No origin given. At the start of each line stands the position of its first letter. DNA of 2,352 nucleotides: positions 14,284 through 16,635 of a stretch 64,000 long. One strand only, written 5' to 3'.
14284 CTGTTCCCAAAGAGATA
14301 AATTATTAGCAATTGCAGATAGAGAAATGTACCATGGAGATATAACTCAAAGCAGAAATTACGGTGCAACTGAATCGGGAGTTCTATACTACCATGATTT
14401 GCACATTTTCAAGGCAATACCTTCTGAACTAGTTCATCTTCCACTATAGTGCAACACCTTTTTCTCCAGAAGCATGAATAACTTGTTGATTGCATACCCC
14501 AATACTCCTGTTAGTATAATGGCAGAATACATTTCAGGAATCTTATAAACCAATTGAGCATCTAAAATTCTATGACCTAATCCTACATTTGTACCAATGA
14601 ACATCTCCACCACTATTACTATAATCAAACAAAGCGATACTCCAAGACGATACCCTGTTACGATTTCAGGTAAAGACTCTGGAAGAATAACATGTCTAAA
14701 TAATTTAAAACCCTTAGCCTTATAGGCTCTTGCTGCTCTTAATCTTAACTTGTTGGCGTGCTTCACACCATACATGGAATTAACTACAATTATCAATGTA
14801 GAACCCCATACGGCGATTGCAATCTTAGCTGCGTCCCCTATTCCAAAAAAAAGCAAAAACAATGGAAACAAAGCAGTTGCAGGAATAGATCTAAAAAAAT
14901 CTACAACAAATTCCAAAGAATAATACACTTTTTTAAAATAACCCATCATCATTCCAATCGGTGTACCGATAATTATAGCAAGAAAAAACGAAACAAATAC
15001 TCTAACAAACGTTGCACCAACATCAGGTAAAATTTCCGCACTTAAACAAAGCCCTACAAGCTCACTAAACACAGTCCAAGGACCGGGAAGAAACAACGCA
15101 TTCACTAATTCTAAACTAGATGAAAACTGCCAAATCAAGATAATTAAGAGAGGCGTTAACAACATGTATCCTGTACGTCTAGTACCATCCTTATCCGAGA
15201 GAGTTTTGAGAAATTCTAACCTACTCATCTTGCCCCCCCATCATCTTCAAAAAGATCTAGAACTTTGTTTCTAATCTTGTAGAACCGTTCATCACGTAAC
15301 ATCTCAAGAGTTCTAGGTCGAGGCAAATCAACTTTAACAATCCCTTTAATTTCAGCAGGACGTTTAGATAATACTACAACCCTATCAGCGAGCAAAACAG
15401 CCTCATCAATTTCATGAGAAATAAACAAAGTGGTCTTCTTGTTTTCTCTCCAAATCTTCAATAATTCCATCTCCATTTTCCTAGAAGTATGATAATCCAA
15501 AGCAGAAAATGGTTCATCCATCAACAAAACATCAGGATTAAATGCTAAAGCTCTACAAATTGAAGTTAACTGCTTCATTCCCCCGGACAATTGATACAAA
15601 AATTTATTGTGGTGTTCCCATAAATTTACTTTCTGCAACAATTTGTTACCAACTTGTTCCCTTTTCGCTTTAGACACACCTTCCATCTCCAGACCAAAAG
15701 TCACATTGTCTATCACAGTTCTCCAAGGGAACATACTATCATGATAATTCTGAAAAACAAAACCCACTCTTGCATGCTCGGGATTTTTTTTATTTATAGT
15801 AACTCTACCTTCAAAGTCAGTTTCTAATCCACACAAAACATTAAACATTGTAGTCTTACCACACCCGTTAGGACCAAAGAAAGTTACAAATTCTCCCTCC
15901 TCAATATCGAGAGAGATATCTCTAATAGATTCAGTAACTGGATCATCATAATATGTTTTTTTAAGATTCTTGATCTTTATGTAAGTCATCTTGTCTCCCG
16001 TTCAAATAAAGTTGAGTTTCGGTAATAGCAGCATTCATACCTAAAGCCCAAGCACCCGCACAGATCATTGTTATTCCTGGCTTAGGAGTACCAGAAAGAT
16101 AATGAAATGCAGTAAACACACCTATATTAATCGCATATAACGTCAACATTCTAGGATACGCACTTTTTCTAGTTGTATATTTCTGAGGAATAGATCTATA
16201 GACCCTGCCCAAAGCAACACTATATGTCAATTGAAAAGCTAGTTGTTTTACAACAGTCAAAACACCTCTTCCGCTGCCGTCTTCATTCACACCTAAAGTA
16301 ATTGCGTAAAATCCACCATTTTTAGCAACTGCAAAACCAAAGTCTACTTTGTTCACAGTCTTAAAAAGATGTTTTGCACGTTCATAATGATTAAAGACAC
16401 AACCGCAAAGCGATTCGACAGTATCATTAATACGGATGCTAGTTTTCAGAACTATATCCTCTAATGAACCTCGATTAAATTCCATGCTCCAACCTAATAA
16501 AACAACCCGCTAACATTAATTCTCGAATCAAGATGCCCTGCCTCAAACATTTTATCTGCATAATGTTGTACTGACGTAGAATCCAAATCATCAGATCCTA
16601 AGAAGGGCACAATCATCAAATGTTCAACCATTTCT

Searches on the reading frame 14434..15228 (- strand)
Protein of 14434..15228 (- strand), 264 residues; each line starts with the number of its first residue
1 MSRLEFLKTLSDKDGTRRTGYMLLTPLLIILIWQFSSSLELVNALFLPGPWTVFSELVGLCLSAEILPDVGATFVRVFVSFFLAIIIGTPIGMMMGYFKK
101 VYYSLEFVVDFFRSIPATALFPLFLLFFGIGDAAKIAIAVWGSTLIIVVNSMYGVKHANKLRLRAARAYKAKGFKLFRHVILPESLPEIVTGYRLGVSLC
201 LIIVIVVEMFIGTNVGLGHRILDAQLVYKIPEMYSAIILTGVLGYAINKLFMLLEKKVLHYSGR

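Call 3: search_protein_families(library=pfam, proteins=[window:14434-15228:-], max_evalue=0.01)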
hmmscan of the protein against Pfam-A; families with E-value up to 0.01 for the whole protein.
window:14434-15228:- (264 aa): 1 family
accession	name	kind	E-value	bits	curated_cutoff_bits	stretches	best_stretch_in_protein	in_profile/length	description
PF00528.27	BPD_transp_1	-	1.3e-23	84.1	26.4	1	88-254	1-174/184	Binding-protein-dependent transport system inner membrane component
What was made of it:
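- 14434..15228 (-): ABC permease (TauC/SsuC/SaoP-like). BPD_transp_1 1.3e-23 (call 3).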

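Call 7: search_protein_families(library=ncbifam, proteins=[window:14434-15228:-], max_evalue=0.01)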
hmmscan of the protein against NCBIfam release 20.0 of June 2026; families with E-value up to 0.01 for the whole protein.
window:14434-15228:- (264 aa): 16 families
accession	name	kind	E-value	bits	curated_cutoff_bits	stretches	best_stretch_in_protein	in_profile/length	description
NF040733.1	ABC_perm_U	equivalog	7.4e-48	163.2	295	1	19-261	8-248/251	ABC transporter permease subunit SaoP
NF007545.0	PRK10160.1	equivalog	3.6e-32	111.9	342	1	25-228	30-237/275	taurine ABC transporter permease TauC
NF008470.0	PRK11365.1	equivalog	5.7e-32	111.2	347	1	24-261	16-252/263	aliphatic sulfonate ABC transporter permease SsuC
TIGR01183.1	ntrB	equivalog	5.2e-21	75.3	209.05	1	71-251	20-199/202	nitrate ABC transporter permease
TIGR03416.1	ABC_choXWV_perm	equivalog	2.1e-14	53.6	363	1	68-226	86-242/267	choline ABC transporter permease subunit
NF008196.0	PRK10952.1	equivalog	1e-08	34.4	439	1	73-222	149-296/356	glycine betaine/L-proline ABC transporter permease ProW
NF045473.1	Opp1C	equivalog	8.2e-07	28.7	350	1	58-198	55-197/267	nickel/cobalt ABC transporter permease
NF045474.1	Opp2C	equivalog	2.8e-06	27.1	300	1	58-204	27-175/236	nickel transporter permease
TIGR01097.1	PhnE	equivalog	2e-05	24.2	216.7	1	51-190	40-185/252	phosphonate ABC transporter, permease protein PhnE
NF008049.0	PRK10782.1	subfamily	3.2e-05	23.7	212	1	70-220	13-172/217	methionine ABC transporter permease MetI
NF043074.1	MMSYN1_0196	equivalog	0.0002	20.8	350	1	23-224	25-230/277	spermidine/putrescine ABC transporter permease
NF047573.1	opine_perm_CntC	exception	0.00074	18.9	440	1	58-204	59-205/271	staphylopine uptake ABC transporter permease subunit CntC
NF007047.0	PRK09500.1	equivalog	0.001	18.7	326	1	78-212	68-208/257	spermidine/putrescine ABC transporter permease PotC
NF011690.0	PRK15110.1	equivalog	0.0011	18.5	432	0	139-250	193-301/321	putrescine export ABC transporter permease SapB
NF043080.1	MMSYN1_0166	equivalog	0.0017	17.3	370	1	73-193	105-226/307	oligopeptide ABC transporter permease OppC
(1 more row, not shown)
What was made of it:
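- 14434..15228 (-): Hits to SaoP, TauC and SsuC are all below cut-off (call 7).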

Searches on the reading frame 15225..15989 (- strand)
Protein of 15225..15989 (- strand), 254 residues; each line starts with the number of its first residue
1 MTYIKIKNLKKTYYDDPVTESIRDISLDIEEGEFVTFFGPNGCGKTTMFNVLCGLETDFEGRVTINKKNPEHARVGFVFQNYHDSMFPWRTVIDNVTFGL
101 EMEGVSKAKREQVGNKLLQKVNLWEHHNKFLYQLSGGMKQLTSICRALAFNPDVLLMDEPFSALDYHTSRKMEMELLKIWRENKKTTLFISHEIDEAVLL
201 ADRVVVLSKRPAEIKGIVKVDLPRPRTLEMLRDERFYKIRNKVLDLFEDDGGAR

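Call 3: search_protein_families(library=pfam, proteins=[window:15225-15989:-], max_evalue=0.01)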
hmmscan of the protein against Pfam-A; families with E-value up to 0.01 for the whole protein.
window:15225-15989:- (254 aa): 5 families
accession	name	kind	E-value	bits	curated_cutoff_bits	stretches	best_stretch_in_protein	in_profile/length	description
PF00005.33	ABC_tran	-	9.7e-30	104.4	25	1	23-161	2-136/137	ABC transporter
PF02463.25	SMC_N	-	2.6e-05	24.2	40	1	33-204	25-208/220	RecF/RecN/SMC N terminal domain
PF13304.12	AAA_21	-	3.4e-05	24.5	27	0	126-171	225-278/304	AAA domain, putative AbiEii toxin, Type IV TA system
PF13476.12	AAA_23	-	0.00028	22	27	1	21-60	9-47/201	AAA domain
PF00004.35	AAA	-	0.0018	19.2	21.2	0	36-54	2-20/131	ATPase family associated with various cellular activities (AAA)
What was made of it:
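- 15225..15989 (-): ABC ATPase (TauB/SaoA-like). ABC_tran 9.7e-30 (call 3).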

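Call 7: search_protein_families(library=ncbifam, proteins=[window:15225-15989:-], max_evalue=0.01)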
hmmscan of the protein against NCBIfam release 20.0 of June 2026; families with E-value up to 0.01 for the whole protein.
window:15225-15989:- (254 aa): 186 families (the best 25 are shown)
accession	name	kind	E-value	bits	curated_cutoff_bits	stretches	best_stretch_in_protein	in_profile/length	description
NF040729.1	ABC_ATP_SaoA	equivalog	7.2e-64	215.6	360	1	4-231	2-230/248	ABC transporter ATP-binding protein SaoA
NF008421.0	PRK11248.1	equivalog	2.7e-60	204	357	1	5-224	3-219/255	taurine ABC transporter ATP-binding subunit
TIGR01184.1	ntrCD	subfamily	3.8e-58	196.8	291.8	1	22-246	1-229/230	nitrate ABC transporter ATP-binding protein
TIGR03265.1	PhnT2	equivalog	9.2e-55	186.3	457.7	1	2-209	3-210/353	putative 2-aminoethylphosphonate ABC transporter ATP-binding protein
NF006987.0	PRK09452.1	equivalog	5e-52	176.9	482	1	3-214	17-228/378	spermidine/putrescine ABC transporter ATP-binding protein PotA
NF043075.1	MMSYN1_0197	equivalog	6.5e-51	173.3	550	1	4-209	3-208/341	spermidine/putrescine ABC transporter ATP-binding protein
TIGR01186.1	proV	subfamily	1.1e-48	166.2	326.6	1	20-209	7-205/363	betaine/proline/choline family ABC transporter ATP-binding protein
TIGR00968.1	3a0106s01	subfamily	1.2e-47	162.5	342.75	1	4-210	1-207/237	sulfate ABC transporter ATP-binding protein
TIGR03415.1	ABC_choXWV_ATP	equivalog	7.2e-46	156.9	483.75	1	22-207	40-238/382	choline ABC transporter ATP-binding protein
NF008653.0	PRK11650.1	subfamily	1.1e-45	156.3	432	1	1-213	1-214/357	sn-glycerol-3-phosphate ABC transporter ATP-binding protein UgpC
NF008105.0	PRK10851.1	equivalog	5.2e-45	153.7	502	1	4-212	3-215/362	sulfate/thiosulfate ABC transporter ATP-binding protein CysA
NF040840.2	tungstate_WtpC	equivalog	2.7e-44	151.9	440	1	4-209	2-206/347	tungstate ABC transporter ATP-binding protein WtpC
TIGR01187.1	potA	subfamily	1.4e-43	149.2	355.6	1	38-209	2-176/325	polyamine ABC transporter ATP-binding protein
NF008233.0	PRK11000.1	equivalog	2.6e-43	148.3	568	1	1-209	1-209/369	maltose/maltodextrin ABC transporter ATP-binding protein MalK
TIGR04520.1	ECF_ATPase_1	equivalog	3.2e-41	141.5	315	1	4-213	1-215/269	energy-coupling factor transporter ATPase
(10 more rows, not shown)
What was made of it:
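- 15225..15989 (-): The best NCBIfam hits are SaoA 215.6 bits and TauB 204 bits, both below cut-off (call 7).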

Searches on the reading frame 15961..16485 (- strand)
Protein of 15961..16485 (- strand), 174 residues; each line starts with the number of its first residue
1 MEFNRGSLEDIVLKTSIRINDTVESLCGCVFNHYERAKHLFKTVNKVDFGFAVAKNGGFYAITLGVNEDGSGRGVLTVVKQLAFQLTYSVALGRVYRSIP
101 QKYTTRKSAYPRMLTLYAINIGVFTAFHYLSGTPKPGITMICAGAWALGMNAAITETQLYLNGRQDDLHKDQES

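Call 3: search_protein_families(library=pfam, proteins=[window:15961-16485:-], max_evalue=0.01)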
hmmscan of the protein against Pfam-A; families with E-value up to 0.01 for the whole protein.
window:15961-16485:- (174 aa): 0 families

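Call 7: search_protein_families(library=ncbifam, proteins=[window:15961-16485:-], max_evalue=0.01)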
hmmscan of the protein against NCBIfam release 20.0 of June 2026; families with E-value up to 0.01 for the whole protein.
window:15961-16485:- (174 aa): 0 families

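Call 36: find_homologous_proteins(query=window:15961-16485:-, max_evalue=0.001)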
Query window:15961-16485:- (174 aa): 1 proteins with E <= 0.001 among 55 candidates.
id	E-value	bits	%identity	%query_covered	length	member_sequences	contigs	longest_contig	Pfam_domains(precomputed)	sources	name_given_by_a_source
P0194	4.4e-112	389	100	100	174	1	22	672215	-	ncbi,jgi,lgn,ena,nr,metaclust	ncbi:hypothetical protein HN419_03215 [Candidatus Woesearchaeota archaeon]|jgi:hypothetical protein|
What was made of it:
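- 15961..16485 (-): orf174: orphan gene inside the operon, function unknown. Among 5.8 billion clusters it matches only itself (call 36).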

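Call 66: search_protein_families(library=pfam, proteins=[window:15961-16485:-], max_evalue=1)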
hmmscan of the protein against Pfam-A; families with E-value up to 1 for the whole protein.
window:15961-16485:- (174 aa): 0 families
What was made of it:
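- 15961..16485 (-): No Pfam or NCBIfam hit (calls 3, 7, 66).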
